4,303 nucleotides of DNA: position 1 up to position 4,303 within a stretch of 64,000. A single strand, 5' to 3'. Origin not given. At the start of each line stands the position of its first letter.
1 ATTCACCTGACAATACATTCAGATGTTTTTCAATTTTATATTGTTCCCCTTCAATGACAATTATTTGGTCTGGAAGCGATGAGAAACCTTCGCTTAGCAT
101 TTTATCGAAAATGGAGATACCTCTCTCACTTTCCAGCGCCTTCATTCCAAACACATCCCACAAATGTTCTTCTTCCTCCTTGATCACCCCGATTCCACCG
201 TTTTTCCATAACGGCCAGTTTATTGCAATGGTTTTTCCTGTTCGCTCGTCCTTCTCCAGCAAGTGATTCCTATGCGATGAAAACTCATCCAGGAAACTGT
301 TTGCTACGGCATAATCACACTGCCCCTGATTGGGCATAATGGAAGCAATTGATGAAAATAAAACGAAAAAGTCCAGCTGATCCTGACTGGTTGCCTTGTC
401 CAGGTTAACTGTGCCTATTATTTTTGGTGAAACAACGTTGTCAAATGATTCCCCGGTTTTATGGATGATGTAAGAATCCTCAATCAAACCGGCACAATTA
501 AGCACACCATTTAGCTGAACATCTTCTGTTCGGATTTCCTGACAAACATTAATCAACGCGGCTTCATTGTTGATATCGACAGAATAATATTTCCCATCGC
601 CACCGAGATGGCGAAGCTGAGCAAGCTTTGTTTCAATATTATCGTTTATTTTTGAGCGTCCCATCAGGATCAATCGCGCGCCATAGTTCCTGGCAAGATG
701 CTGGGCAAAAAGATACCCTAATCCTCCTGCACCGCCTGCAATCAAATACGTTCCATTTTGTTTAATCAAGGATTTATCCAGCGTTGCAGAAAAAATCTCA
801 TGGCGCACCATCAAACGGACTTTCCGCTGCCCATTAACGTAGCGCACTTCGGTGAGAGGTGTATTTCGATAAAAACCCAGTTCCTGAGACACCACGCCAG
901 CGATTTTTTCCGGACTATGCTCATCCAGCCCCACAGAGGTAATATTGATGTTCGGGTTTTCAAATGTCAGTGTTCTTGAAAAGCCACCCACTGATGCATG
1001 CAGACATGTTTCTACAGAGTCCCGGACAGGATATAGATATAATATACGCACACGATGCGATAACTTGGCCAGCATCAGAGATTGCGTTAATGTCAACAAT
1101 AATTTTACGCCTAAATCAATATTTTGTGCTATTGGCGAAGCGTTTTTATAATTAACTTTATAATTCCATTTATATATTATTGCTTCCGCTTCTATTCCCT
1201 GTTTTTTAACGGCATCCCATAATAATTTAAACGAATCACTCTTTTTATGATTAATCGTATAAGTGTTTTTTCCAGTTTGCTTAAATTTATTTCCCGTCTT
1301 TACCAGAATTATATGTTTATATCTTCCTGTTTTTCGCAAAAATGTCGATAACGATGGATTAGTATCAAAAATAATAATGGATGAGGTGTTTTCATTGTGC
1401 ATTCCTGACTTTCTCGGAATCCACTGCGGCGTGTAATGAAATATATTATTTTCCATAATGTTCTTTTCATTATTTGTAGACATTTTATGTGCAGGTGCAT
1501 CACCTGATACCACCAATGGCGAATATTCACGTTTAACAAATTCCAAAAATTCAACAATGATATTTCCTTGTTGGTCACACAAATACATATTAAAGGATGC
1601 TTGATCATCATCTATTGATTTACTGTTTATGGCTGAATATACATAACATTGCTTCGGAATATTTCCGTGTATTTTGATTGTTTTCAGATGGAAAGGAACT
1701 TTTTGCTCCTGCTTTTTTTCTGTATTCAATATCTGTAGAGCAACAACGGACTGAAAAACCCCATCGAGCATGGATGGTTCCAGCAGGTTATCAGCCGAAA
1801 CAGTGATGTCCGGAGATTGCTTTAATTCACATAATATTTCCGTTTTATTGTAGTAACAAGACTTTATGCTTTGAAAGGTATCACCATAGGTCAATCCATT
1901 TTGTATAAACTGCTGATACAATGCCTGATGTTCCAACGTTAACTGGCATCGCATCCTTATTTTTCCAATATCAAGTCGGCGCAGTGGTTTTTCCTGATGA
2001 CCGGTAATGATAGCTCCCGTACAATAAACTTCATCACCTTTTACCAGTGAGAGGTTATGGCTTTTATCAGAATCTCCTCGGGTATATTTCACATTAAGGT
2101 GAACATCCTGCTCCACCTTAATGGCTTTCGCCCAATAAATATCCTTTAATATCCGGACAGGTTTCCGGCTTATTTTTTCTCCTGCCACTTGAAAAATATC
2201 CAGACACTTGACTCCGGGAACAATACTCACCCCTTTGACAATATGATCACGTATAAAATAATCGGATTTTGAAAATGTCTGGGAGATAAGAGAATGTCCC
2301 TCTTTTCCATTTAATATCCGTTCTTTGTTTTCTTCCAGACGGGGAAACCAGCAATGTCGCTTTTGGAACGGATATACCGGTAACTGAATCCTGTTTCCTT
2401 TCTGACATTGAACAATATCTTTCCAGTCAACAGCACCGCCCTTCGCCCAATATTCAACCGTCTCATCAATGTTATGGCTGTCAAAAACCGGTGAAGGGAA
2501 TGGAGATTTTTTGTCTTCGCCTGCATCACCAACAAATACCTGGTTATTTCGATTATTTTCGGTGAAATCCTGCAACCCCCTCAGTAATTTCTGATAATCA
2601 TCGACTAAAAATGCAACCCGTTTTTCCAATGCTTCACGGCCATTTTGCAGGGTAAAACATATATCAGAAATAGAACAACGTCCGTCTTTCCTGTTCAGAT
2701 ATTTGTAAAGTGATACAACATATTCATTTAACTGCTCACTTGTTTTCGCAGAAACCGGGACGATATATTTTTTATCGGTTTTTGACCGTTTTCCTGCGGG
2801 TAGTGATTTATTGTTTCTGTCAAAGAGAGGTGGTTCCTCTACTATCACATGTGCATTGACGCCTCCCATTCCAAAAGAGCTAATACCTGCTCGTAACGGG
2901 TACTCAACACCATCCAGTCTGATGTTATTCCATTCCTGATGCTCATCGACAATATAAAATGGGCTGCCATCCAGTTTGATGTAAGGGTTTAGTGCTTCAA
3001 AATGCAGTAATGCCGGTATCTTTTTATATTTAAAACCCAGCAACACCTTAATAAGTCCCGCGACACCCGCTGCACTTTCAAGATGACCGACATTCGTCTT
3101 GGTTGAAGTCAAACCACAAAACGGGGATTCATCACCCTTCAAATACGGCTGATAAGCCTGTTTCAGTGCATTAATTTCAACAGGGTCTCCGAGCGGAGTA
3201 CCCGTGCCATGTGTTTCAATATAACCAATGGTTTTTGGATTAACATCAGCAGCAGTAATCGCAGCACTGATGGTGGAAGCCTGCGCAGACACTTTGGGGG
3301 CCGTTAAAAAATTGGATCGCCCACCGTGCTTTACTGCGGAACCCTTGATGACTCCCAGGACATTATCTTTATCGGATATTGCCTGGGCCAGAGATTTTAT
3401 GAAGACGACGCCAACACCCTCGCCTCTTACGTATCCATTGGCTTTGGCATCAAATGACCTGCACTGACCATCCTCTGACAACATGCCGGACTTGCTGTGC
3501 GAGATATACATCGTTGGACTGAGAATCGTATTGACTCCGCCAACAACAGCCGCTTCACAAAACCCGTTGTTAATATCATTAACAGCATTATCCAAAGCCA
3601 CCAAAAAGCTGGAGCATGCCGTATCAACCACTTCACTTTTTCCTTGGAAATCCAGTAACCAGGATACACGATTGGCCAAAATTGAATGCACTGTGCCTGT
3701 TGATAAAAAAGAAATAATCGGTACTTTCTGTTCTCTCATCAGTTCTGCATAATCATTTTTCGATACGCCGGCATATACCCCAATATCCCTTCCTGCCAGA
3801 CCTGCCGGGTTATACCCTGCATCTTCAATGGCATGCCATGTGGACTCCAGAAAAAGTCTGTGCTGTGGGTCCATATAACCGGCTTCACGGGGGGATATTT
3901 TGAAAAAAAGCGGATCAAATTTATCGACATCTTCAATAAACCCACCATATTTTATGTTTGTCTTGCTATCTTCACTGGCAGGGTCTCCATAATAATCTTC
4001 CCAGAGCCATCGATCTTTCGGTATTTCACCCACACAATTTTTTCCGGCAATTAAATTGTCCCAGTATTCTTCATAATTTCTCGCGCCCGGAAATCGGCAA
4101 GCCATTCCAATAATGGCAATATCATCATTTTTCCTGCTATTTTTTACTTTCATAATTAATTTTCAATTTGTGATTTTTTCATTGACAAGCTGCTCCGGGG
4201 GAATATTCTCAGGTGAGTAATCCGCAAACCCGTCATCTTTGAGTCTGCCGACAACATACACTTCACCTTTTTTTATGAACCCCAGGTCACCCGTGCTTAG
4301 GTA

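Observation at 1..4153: Hidden, edge-truncated AT-less (trans-AT-type) PKS in an AT-rich island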

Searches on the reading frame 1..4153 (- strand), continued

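Call 12: search_protein_families(library=pfam, proteins=[L005:9971-19576:+, L005:8509-9990:+, L002:8434-9990:+, L004:8539-9990:+, L004:10001-19648:+], max_evalue=0.001)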
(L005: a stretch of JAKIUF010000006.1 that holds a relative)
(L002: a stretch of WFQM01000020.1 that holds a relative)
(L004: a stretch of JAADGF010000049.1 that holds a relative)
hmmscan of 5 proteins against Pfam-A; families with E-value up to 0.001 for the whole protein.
L005:9971-19576:+ (3201 aa): 14 families
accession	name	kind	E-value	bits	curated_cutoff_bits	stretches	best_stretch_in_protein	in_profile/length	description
PF00109.32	ketoacyl-synt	-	1.2e-166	553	20.8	2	20-268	2-252/252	Beta-ketoacyl synthase, N-terminal domain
PF02801.28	Ketoacyl-synt_C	-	7.8e-81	268.3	20.8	2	2198-2315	1-118/119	Beta-ketoacyl synthase, C-terminal domain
PF00550.31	PP-binding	-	9.7e-53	176.7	20.8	4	2993-3058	2-67/67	Phosphopantetheine attachment site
PF14765.12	PS-DH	-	8.9e-50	168.9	23.7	2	1632-1784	8-164/166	Polyketide synthase dehydratase N-terminal domain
PF08659.16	KR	-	5.1e-49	167.1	22.6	1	1145-1328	1-179/180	KR domain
PF21089.3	PKS_DH_N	-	2.1e-37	127.6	27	3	2606-2702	1-96/103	Polyketide synthase dehydratase domain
PF21394.3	Beta-ketacyl_N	-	9.8e-34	116.8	26.9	1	936-1092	2-158/170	Beta-ketoacyl synthase-like, N-terminal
PF22336.2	RhiE-like_linker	-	1.1e-32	112.3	27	2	2419-2496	2-65/67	RhiE-like, KS-MAT linker domain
PF22621.2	CurL-like_PKS_C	-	1.6e-25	89.3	27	2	473-534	1-61/64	CurL-like, PKS C-terminal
PF16197.11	KAsynt_C_assoc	-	3.1e-19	69.9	33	1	399-511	2-98/111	Ketoacyl-synthetase C-terminal extension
PF23297.2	ACP_SdgA_C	-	1.7e-17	63.7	27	2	3112-3192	9-89/95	Highly reducing polyketide synthase sdgA, C-terminal ACP domain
PF00106.31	adh_short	-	1.5e-13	51.1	26.6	1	1148-1304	4-161/195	short chain dehydrogenase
PF13561.12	adh_short_C2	-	4.4e-07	30.2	27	1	1153-1268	3-117/236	Enoyl-(Acyl carrier protein) reductase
PF00108.29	Thiolase_N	-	7.2e-06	26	26.4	0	182-226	77-121/260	Thiolase, N-terminal domain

L005:8509-9990:+ (493 aa): 1 family
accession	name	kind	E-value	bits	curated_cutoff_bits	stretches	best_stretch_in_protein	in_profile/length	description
PF00501.34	AMP-binding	-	2.3e-36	125.9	29.9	1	26-426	4-384/384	AMP-binding enzyme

L002:8434-9990:+ (518 aa): 1 family
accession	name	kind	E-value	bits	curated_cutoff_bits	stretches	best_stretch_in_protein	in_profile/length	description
PF00501.34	AMP-binding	-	1.8e-37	129.5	29.9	1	51-451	4-384/384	AMP-binding enzyme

L004:8539-9990:+ (483 aa): 1 family
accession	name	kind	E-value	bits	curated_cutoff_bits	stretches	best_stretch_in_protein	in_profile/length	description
PF00501.34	AMP-binding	-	1.5e-42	146.2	29.9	1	14-416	4-384/384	AMP-binding enzyme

L004:10001-19648:+ (3215 aa): 14 families
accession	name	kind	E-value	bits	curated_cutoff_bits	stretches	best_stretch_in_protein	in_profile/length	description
PF00109.32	ketoacyl-synt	-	9.1e-165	546.8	20.8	2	10-258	2-252/252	Beta-ketoacyl synthase, N-terminal domain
PF02801.28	Ketoacyl-synt_C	-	6.1e-81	268.7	20.8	2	2197-2314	1-118/119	Beta-ketoacyl synthase, C-terminal domain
PF00550.31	PP-binding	-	2.1e-50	169.3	20.8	4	3132-3196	3-67/67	Phosphopantetheine attachment site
PF08659.16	KR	-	2.4e-47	161.6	22.6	1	1141-1325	1-180/180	KR domain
PF14765.12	PS-DH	-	4.1e-46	157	23.7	2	1628-1778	8-162/166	Polyketide synthase dehydratase N-terminal domain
PF21089.3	PKS_DH_N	-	2e-34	118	27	3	1505-1592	9-100/103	Polyketide synthase dehydratase domain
PF22336.2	RhiE-like_linker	-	5.1e-31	106.9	27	2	2410-2488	2-66/67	RhiE-like, KS-MAT linker domain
PF21394.3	Beta-ketacyl_N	-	3.1e-29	102.2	26.9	1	937-1089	3-161/170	Beta-ketoacyl synthase-like, N-terminal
PF22621.2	CurL-like_PKS_C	-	8.7e-22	77.3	27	2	461-522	2-62/64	CurL-like, PKS C-terminal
PF16197.11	KAsynt_C_assoc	-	6.3e-20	72.1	33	2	389-498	2-99/111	Ketoacyl-synthetase C-terminal extension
PF23297.2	ACP_SdgA_C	-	1.7e-12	47.7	27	1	3127-3206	10-89/95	Highly reducing polyketide synthase sdgA, C-terminal ACP domain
PF00106.31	adh_short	-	3.8e-11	43.3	26.6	1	1144-1298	4-159/195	short chain dehydrogenase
PF13561.12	adh_short_C2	-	1.2e-06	28.7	27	1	1150-1261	6-114/236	Enoyl-(Acyl carrier protein) reductase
PF00108.29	Thiolase_N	-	2.4e-05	24.3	26.4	0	171-212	76-117/260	Thiolase, N-terminal domain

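Call 17: search_protein_families(library=pfam, proteins=[L005:9971-11230:+, L005:10931-12190:+, L005:11891-13150:+, L005:12851-14110:+, L005:13811-15070:+, L005:14771-16030:+, L005:15731-16990:+, L005:16691-17950:+, L005:17651-18910:+, L005:18611-19573:+], max_evalue=0.001)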
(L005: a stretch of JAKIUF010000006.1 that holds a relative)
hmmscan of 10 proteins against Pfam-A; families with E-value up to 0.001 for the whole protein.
L005:9971-11230:+ (420 aa): 2 families
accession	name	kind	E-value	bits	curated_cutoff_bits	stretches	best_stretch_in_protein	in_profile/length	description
PF00109.32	ketoacyl-synt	-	2.1e-89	299.9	20.8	1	20-268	2-252/252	Beta-ketoacyl synthase, N-terminal domain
PF02801.28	Ketoacyl-synt_C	-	2.7e-37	127.9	20.8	1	276-396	1-119/119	Beta-ketoacyl synthase, C-terminal domain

L005:10931-12190:+ (420 aa): 5 families
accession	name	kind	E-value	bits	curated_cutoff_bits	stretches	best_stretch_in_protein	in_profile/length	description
PF02801.28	Ketoacyl-synt_C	-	8.6e-23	81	20.8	1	1-76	47-119/119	Beta-ketoacyl synthase, C-terminal domain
PF22336.2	RhiE-like_linker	-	1.5e-15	57.3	27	1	157-223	2-66/67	RhiE-like, KS-MAT linker domain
PF22621.2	CurL-like_PKS_C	-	3.5e-14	53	27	1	153-214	1-61/64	CurL-like, PKS C-terminal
PF16197.11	KAsynt_C_assoc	-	1.1e-13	52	33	1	79-191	2-98/111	Ketoacyl-synthetase C-terminal extension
PF21089.3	PKS_DH_N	-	1e-08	35.5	27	1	309-384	14-92/103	Polyketide synthase dehydratase domain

L005:11891-13150:+ (420 aa): 3 families
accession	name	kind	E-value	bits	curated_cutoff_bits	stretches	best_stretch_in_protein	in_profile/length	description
PF21394.3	Beta-ketacyl_N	-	9.9e-24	84.3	26.9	1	296-412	2-119/170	Beta-ketoacyl synthase-like, N-terminal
PF14765.12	PS-DH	-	8.8e-21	74.6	23.7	1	101-246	8-158/166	Polyketide synthase dehydratase N-terminal domain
PF21089.3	PKS_DH_N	-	8.7e-07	29.3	27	1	3-64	29-92/103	Polyketide synthase dehydratase domain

L005:12851-14110:+ (420 aa): 4 families
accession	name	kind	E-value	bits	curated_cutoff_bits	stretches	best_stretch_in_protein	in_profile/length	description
PF08659.16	KR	-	3.6e-50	170.8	22.6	1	185-368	1-179/180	KR domain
PF21394.3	Beta-ketacyl_N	-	3.9e-28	98.6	26.9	1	1-132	28-158/170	Beta-ketoacyl synthase-like, N-terminal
PF00106.31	adh_short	-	8.3e-15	55.2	26.6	1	188-345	4-162/195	short chain dehydrogenase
PF13561.12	adh_short_C2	-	2.8e-08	34.1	27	1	193-308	3-117/236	Enoyl-(Acyl carrier protein) reductase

L005:13811-15070:+ (420 aa): 4 families
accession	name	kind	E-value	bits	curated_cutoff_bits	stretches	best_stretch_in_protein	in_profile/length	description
PF21089.3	PKS_DH_N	-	1.5e-13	51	27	1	230-317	12-101/103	Polyketide synthase dehydratase domain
PF00550.31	PP-binding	-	2.3e-12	47.4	20.8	1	132-196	2-67/67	Phosphopantetheine attachment site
PF14765.12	PS-DH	-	1.6e-10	41.2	23.7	1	352-418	8-74/166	Polyketide synthase dehydratase N-terminal domain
PF08659.16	KR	-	9.7e-07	29.3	22.6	1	1-48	138-179/180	KR domain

L005:14771-16030:+ (420 aa): 4 families
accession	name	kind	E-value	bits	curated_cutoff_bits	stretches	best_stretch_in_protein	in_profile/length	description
PF14765.12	PS-DH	-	6.1e-26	91.4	23.7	1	32-184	8-164/166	Polyketide synthase dehydratase N-terminal domain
PF00109.32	ketoacyl-synt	-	3.4e-19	69.9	20.8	1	344-420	2-79/252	Beta-ketoacyl synthase, N-terminal domain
PF00550.31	PP-binding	-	1.2e-11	45.1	20.8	1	214-277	2-66/67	Phosphopantetheine attachment site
PF23297.2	ACP_SdgA_C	-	5.5e-06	26.8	27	1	209-284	9-85/95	Highly reducing polyketide synthase sdgA, C-terminal ACP domain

L005:15731-16990:+ (420 aa): 2 families
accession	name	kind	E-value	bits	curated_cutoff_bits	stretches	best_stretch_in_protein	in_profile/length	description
PF00109.32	ketoacyl-synt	-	6.5e-78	262.3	20.8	1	24-270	2-252/252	Beta-ketoacyl synthase, N-terminal domain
PF02801.28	Ketoacyl-synt_C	-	2.1e-43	147.6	20.8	1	278-395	1-118/119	Beta-ketoacyl synthase, C-terminal domain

L005:16691-17950:+ (420 aa): 5 families
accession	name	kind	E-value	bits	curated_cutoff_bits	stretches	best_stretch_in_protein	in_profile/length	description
PF02801.28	Ketoacyl-synt_C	-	1.6e-29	102.7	20.8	1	1-75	45-118/119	Beta-ketoacyl synthase, C-terminal domain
PF22336.2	RhiE-like_linker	-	6.8e-17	61.7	27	1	179-256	2-65/67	RhiE-like, KS-MAT linker domain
PF22621.2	CurL-like_PKS_C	-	7.5e-12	45.5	27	1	214-251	27-64/64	CurL-like, PKS C-terminal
PF21089.3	PKS_DH_N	-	1.3e-08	35.1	27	1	366-419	1-57/103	Polyketide synthase dehydratase domain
PF16197.11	KAsynt_C_assoc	-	4.6e-05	24.2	33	1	122-199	27-85/111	Ketoacyl-synthetase C-terminal extension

L005:17651-18910:+ (420 aa): 1 family
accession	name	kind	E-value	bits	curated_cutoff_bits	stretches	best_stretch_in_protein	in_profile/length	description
PF21089.3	PKS_DH_N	-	1.1e-13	51.5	27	1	46-142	1-96/103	Polyketide synthase dehydratase domain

L005:18611-19573:+ (321 aa): 2 families
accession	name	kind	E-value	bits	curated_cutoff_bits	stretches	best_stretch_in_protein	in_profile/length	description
PF00550.31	PP-binding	-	1.1e-29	103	20.8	2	113-178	2-67/67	Phosphopantetheine attachment site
PF23297.2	ACP_SdgA_C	-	4.4e-13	49.6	27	2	232-312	9-89/95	Highly reducing polyketide synthase sdgA, C-terminal ACP domain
